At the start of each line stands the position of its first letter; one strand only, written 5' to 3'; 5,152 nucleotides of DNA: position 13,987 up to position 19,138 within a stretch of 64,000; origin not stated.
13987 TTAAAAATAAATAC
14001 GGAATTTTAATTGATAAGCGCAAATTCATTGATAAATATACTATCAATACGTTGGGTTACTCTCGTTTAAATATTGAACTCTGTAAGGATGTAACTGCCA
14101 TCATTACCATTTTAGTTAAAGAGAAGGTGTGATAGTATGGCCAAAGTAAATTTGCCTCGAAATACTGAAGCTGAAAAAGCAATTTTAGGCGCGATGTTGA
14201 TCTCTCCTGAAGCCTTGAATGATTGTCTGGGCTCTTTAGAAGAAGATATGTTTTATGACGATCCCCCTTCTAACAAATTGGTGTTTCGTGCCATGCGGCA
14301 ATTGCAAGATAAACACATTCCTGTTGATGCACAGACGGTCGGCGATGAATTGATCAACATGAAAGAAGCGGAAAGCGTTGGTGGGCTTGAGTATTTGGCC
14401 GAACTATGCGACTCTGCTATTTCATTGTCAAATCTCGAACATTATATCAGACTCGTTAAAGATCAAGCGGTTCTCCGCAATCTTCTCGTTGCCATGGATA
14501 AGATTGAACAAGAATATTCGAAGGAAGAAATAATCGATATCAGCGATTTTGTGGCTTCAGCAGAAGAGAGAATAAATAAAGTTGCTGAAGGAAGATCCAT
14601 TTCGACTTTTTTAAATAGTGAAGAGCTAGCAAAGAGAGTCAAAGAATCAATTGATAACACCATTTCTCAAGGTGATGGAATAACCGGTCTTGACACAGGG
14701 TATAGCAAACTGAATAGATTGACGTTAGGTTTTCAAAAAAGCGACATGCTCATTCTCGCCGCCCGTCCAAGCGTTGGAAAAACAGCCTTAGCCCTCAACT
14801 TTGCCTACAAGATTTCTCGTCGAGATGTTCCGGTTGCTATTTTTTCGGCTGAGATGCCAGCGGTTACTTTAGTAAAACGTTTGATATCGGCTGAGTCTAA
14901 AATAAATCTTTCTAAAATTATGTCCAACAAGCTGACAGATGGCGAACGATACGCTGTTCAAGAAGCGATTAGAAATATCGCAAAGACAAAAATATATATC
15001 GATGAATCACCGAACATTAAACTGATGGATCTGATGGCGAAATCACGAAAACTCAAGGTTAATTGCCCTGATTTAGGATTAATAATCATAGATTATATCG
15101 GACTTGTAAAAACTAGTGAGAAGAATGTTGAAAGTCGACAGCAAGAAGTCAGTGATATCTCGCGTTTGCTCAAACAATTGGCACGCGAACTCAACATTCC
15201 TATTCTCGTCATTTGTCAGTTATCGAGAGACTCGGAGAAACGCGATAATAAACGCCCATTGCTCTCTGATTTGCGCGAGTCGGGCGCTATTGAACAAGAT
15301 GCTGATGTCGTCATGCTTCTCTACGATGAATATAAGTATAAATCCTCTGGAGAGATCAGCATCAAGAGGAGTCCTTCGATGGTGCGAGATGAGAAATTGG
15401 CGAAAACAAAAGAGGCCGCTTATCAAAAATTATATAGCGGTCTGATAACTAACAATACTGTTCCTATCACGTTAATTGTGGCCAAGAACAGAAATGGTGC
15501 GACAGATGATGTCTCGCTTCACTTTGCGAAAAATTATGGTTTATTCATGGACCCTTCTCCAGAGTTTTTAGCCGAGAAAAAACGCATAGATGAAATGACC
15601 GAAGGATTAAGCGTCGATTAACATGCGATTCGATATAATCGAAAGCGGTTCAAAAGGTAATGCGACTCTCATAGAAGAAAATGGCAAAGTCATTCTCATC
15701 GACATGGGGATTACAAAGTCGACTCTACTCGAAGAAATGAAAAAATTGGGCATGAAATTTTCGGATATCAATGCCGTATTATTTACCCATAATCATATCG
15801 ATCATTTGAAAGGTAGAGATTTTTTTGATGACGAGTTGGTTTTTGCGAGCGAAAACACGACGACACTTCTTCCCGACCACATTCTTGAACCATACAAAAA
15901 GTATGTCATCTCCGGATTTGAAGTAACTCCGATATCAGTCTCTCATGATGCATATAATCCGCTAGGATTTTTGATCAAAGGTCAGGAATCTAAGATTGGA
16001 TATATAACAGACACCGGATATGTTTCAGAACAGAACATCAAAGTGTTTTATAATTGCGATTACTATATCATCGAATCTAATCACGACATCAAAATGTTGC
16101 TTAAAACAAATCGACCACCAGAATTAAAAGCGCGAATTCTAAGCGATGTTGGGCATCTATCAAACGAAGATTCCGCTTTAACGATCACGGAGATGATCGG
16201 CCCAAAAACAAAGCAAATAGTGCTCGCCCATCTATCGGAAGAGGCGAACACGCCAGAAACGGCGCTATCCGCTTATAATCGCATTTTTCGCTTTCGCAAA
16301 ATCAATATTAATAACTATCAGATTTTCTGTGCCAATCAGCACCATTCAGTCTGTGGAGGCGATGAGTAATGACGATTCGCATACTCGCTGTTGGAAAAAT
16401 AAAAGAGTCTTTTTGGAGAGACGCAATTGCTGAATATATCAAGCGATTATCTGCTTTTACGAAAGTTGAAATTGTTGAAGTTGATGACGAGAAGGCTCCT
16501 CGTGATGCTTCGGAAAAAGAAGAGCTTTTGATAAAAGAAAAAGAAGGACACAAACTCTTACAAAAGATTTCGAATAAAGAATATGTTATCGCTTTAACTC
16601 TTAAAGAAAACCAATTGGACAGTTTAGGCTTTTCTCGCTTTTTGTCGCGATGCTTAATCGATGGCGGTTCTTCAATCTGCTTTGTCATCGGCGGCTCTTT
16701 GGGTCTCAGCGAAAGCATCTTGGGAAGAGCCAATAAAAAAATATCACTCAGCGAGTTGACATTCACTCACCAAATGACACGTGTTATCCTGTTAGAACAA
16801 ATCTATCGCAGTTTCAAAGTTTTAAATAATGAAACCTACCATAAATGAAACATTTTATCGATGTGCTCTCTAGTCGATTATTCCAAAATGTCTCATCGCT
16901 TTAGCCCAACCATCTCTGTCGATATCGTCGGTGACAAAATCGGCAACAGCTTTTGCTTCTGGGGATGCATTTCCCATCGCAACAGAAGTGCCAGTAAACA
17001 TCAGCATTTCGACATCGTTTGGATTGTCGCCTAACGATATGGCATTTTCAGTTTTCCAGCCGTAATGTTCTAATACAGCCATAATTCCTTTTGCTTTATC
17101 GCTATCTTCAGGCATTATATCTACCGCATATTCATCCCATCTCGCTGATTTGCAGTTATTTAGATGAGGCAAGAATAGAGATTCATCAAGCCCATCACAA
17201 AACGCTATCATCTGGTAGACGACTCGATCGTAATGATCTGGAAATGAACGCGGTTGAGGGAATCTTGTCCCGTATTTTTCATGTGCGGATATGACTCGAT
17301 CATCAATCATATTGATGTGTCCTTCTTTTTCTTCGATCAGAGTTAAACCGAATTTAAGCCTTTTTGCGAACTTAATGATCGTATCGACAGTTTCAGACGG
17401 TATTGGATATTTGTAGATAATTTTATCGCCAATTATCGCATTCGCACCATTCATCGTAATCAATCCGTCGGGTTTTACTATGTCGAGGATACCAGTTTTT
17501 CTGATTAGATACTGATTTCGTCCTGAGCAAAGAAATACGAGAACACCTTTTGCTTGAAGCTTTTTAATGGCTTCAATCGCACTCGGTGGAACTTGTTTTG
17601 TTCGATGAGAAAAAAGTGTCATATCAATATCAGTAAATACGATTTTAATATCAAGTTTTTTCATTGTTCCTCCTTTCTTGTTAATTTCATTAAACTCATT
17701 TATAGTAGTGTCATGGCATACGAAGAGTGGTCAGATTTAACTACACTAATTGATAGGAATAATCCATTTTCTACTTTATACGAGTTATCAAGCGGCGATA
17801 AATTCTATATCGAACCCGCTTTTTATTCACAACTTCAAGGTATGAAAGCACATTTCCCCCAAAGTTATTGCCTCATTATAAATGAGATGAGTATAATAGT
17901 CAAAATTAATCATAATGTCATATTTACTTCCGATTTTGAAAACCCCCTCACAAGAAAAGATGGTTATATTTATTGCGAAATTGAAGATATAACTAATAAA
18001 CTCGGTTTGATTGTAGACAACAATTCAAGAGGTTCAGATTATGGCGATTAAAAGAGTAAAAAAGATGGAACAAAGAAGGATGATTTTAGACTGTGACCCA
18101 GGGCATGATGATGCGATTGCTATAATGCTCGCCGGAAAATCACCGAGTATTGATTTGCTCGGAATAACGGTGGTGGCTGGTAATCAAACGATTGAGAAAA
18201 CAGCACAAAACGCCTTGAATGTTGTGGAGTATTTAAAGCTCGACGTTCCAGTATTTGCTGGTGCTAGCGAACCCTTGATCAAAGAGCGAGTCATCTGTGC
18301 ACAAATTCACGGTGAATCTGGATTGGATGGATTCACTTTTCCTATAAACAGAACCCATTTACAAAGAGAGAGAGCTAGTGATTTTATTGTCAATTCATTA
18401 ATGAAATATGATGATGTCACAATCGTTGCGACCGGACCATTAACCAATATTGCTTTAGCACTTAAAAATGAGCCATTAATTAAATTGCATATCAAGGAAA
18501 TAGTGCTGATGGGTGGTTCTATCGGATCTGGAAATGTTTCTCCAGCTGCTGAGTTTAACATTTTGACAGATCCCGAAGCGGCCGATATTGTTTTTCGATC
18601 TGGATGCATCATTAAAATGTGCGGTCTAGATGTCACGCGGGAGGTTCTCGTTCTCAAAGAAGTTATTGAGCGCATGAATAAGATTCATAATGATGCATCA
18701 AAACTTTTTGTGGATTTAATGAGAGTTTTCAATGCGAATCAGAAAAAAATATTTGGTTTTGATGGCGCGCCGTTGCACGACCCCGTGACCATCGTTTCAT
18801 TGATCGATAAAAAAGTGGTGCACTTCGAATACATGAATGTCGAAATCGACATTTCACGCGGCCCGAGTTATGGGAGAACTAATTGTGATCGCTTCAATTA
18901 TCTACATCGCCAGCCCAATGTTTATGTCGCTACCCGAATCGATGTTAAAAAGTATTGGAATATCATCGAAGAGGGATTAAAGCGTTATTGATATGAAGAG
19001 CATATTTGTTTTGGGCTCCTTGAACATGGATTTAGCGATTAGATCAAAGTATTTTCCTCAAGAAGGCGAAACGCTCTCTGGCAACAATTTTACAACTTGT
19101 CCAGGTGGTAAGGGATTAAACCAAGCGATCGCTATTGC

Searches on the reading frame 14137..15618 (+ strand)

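Call 76: search_protein_families(library=pfam, proteins=[window:14137-15618:+], max_evalue=0.001)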
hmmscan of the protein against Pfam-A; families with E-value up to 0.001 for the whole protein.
window:14137-15618:+ (494 aa): 4 families
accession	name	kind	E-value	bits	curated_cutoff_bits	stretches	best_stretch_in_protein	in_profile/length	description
PF03796.21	DnaB_C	-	3e-87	292.7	27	1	184-471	1-254/255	DnaB-like helicase C terminal domain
PF00772.26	DnaB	-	6.8e-28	97.2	23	1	6-109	2-103/103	DnaB-like helicase N terminal domain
PF13481.12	AAA_25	-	3.6e-09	37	27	1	201-366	32-194/195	AAA domain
PF06745.19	ATPase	-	1.5e-05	25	26.6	1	181-368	4-170/231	KaiC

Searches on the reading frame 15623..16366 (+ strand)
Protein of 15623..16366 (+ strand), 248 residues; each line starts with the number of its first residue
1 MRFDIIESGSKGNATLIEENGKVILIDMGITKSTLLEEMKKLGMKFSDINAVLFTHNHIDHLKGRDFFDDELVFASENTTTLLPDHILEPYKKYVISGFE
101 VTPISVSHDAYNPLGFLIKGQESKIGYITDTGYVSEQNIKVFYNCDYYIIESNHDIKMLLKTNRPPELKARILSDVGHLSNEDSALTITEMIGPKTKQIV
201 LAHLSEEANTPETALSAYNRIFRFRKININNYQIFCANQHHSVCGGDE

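Call 76: search_protein_families(library=pfam, proteins=[window:15623-16366:+], max_evalue=0.001)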
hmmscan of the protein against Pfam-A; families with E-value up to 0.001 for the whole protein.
window:15623-16366:+ (248 aa): 4 families
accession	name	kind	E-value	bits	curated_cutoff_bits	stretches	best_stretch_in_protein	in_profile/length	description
PF12706.13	Lactamase_B_2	-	1.3e-16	61.3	27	1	24-196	3-194/200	Beta-lactamase superfamily domain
PF00753.33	Lactamase_B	-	1.8e-10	41.6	22.7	1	11-73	5-68/196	Metallo-beta-lactamase superfamily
PF23023.1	Anti-Pycsar_Apyc1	-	2e-05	24.6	50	1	13-87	21-93/250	Anti-Pycsar protein Apyc1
PF13483.12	Lactamase_B_3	-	6.3e-05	23.5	24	1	13-143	8-124/160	Beta-lactamase superfamily domain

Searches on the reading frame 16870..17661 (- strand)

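Call 76: search_protein_families(library=pfam, proteins=[window:16870-17661:-], max_evalue=0.001)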
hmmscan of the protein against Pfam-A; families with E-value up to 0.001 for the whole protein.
window:16870-17661:- (263 aa): 3 families
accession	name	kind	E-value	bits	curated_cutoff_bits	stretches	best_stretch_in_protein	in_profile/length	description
PF08282.18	Hydrolase_3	-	1.7e-49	169.3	20.9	1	8-256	1-255/255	haloacid dehalogenase-like hydrolase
PF05116.19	S6PP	-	5.7e-11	42.9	20.3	1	177-261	154-238/247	Sucrose-6F-phosphate phosphohydrolase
PF00702.32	Hydrolase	-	8.5e-06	26.7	26.4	0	11-57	86-136/191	haloacid dehalogenase-like hydrolase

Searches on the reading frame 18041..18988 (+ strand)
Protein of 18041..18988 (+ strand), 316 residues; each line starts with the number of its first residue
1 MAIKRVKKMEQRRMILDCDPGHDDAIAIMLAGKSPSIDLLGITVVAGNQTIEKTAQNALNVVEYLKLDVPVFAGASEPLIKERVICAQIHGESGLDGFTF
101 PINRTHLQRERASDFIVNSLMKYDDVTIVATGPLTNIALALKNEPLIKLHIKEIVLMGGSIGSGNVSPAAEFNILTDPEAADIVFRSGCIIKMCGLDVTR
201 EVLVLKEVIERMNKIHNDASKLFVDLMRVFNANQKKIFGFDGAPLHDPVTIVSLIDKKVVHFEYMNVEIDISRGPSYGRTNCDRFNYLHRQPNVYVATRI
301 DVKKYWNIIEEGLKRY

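Call 76: search_protein_families(library=pfam, proteins=[window:18041-18988:+], max_evalue=0.001)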
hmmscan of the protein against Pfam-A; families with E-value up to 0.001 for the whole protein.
window:18041-18988:+ (316 aa): 1 family
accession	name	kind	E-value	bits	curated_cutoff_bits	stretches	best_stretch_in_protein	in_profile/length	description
PF01156.24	IU_nuc_hydro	-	3.3e-98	329.5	34.2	1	14-307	1-297/297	Inosine-uridine preferring nucleoside hydrolase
